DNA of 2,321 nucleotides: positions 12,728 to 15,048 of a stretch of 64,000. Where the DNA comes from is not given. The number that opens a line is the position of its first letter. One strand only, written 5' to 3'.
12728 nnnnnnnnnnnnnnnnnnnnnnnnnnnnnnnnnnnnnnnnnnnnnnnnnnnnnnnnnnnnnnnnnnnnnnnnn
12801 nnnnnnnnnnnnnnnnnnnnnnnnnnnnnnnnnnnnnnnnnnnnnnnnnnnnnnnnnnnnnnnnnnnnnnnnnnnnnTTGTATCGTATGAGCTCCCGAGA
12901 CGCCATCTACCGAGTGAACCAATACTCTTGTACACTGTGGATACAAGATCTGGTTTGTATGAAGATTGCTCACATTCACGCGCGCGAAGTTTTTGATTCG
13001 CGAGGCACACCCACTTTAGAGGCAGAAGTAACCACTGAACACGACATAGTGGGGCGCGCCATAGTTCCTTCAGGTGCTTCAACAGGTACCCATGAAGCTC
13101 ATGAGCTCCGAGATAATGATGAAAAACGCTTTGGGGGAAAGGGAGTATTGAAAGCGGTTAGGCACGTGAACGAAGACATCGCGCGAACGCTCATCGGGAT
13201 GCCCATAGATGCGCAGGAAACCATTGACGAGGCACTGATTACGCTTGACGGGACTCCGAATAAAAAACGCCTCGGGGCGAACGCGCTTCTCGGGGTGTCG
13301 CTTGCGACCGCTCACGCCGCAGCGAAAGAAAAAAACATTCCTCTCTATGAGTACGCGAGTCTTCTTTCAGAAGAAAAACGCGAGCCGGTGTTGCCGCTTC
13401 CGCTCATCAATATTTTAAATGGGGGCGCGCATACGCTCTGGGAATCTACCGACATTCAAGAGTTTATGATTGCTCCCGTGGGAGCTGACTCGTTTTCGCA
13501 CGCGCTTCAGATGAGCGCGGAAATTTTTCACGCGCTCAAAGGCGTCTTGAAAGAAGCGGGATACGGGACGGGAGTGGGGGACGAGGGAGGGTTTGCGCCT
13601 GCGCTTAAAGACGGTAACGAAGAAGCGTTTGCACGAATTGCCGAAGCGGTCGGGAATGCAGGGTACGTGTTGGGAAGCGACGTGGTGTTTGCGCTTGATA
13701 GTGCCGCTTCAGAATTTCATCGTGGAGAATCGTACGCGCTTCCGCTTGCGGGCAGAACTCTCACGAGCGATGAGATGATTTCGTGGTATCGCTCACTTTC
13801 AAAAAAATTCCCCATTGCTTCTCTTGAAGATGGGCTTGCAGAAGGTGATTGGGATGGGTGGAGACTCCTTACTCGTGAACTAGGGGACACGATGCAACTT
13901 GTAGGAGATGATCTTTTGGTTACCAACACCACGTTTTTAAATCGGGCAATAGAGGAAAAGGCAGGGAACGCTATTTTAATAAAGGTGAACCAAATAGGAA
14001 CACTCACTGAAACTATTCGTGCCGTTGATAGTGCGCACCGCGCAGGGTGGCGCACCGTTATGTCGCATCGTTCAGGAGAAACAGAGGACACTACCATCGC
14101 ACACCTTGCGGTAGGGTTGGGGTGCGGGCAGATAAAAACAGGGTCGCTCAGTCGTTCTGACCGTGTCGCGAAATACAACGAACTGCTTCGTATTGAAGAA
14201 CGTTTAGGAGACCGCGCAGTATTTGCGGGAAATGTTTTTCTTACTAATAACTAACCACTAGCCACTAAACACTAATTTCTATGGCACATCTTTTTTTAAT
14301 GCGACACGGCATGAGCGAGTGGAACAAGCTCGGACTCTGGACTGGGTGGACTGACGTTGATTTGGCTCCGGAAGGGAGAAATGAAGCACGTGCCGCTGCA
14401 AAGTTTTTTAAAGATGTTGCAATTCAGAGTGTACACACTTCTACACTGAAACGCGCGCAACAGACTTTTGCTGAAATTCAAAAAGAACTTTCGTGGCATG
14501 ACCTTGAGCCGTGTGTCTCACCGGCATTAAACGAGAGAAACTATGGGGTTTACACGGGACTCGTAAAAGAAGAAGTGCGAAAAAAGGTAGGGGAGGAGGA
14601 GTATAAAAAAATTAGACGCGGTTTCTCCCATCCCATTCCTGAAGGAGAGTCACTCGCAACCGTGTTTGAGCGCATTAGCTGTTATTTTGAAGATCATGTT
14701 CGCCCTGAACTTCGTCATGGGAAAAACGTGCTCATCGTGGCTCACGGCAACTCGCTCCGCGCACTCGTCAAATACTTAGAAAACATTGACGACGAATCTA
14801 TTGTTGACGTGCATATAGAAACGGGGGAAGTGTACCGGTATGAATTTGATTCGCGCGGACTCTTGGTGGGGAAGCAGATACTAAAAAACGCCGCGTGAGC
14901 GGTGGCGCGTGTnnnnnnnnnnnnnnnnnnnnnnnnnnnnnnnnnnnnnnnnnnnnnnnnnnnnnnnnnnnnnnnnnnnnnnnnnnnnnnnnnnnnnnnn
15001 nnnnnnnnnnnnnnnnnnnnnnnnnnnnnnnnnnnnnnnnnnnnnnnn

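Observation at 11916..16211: A PEP synthase / PPDK-like enzyme is split into two genes on the minus strand with eno and gpmA between them on the plus strand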

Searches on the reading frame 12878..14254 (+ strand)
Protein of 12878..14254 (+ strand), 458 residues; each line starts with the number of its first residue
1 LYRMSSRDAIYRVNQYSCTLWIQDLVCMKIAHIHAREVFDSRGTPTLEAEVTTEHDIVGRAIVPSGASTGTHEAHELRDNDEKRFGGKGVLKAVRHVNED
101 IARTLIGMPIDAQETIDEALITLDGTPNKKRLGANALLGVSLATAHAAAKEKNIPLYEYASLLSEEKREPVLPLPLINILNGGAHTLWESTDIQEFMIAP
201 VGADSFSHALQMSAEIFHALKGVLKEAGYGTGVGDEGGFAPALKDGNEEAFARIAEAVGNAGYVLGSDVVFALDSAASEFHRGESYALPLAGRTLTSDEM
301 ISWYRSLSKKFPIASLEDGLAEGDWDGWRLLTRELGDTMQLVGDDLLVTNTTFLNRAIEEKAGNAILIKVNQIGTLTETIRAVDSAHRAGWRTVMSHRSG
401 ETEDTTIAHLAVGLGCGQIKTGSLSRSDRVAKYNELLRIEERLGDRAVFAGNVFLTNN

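Call 3: search_protein_families(library=pfam, proteins=[window:12878-14254:+], max_evalue=0.01)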
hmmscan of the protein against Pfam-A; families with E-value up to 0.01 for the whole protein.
window:12878-14254:+ (458 aa): 4 families
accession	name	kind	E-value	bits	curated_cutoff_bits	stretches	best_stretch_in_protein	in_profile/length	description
PF00113.28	Enolase_C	-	1.2e-113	379.7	21.5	1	171-456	3-294/296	Enolase, C-terminal TIM barrel domain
PF03952.21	Enolase_N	-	1.7e-56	190.5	35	1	30-159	1-130/131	Enolase, N-terminal domain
PF13378.12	MR_MLE_C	-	1.3e-05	25.5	29.4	1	294-420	54-175/219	Enolase C-terminal domain-like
PF07476.17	MAAL_C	-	0.0085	15.7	27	0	335-417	136-217/249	Methylaspartate ammonia-lyase C-terminus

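Call 38: search_protein_families(library=ncbifam, proteins=[window:12959-14254:+], max_evalue=0.001)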
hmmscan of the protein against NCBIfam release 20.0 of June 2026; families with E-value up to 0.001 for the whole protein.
window:12959-14254:+ (431 aa): 2 families
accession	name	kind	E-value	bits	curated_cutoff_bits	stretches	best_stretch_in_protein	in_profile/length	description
TIGR01060.2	eno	equivalog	1.6e-178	593.7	300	1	3-427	1-421/425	phosphopyruvate hydratase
NF006223.0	PRK08350.1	equivalog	3.2e-24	85.8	624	2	65-135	51-121/341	hypothetical protein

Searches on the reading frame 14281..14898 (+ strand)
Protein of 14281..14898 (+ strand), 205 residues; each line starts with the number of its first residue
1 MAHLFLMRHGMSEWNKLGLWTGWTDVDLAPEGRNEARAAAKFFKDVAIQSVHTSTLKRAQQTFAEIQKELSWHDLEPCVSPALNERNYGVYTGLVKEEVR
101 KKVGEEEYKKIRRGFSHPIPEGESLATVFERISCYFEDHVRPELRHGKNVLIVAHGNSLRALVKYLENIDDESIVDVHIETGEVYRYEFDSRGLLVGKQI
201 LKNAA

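Call 3: search_protein_families(library=pfam, proteins=[window:14281-14898:+], max_evalue=0.01)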
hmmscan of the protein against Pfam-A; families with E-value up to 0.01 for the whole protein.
window:14281-14898:+ (205 aa): 1 family
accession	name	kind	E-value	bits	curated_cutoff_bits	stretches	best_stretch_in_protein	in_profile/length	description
PF00300.27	His_Phos_1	-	4.8e-44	150.8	21.7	1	4-193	1-185/194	Histidine phosphatase superfamily (branch 1)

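Call 38: search_protein_families(library=ncbifam, proteins=[window:14281-14898:+], max_evalue=0.001)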
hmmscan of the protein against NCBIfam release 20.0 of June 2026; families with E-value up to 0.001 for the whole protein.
window:14281-14898:+ (205 aa): 19 families
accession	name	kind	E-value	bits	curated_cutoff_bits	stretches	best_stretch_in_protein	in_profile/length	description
TIGR01258.1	pgm_1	subfamily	7.5e-54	182.7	81.7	2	3-118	2-119/245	2,3-bisphosphoglycerate-dependent phosphoglycerate mutase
NF010713.0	PRK14115.1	equivalog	3.1e-53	180.6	305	2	1-116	1-118/248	2,3-diphosphoglycerate-dependent phosphoglycerate mutase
NF002339.0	PRK01295.1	equivalog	3.1e-51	173.8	316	1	4-202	5-205/206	2,3-bisphosphoglycerate-dependent phosphoglycerate mutase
NF010718.0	PRK14120.1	equivalog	5.4e-48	163.5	366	2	2-121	5-126/249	phosphoglyceromutase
NF002217.0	PRK01112.1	equivalog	6.1e-48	163.2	320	2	79-199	105-225/228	2,3-bisphosphoglycerate-dependent phosphoglycerate mutase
NF010714.0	PRK14116.1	equivalog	3.5e-43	147.7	401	2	118-199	145-226/229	2,3-diphosphoglycerate-dependent phosphoglycerate mutase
NF010717.0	PRK14119.1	equivalog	4.2e-42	144.3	378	2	1-115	1-117/228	2,3-diphosphoglycerate-dependent phosphoglycerate mutase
NF010715.0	PRK14117.1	equivalog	3.6e-37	128.1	421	2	1-115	1-117/230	phosphoglycerate mutase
NF010716.0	PRK14118.1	equivalog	1.7e-36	125.6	409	2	119-198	145-224/227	2,3-diphosphoglycerate-dependent phosphoglycerate mutase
TIGR03162.1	ribazole_cobC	equivalog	6.4e-28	97.4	162.9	1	4-185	1-174/176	alpha-ribazole phosphatase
NF045917.1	PhserinePhPspA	equivalog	6.9e-25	88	350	1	1-170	1-165/211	phosphoserine phosphatase PspA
NF005567.0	PRK07238.1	equivalog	1.8e-20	73.6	326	1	2-188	178-359/378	bifunctional RNase H/acid phosphatase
NF011580.0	PRK15004.1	equivalog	5.8e-20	72.1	250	1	3-183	2-177/203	adenosylcobalamin/alpha-ribazole phosphatase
TIGR03848.1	MSMEG_4193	subfamily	9.2e-18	64.4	203.85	1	4-164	2-161/204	MSMEG_4193 family putative phosphomutase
NF009993.0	PRK13462.1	equivalog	2e-17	63.5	226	1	3-164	7-156/203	acid phosphatase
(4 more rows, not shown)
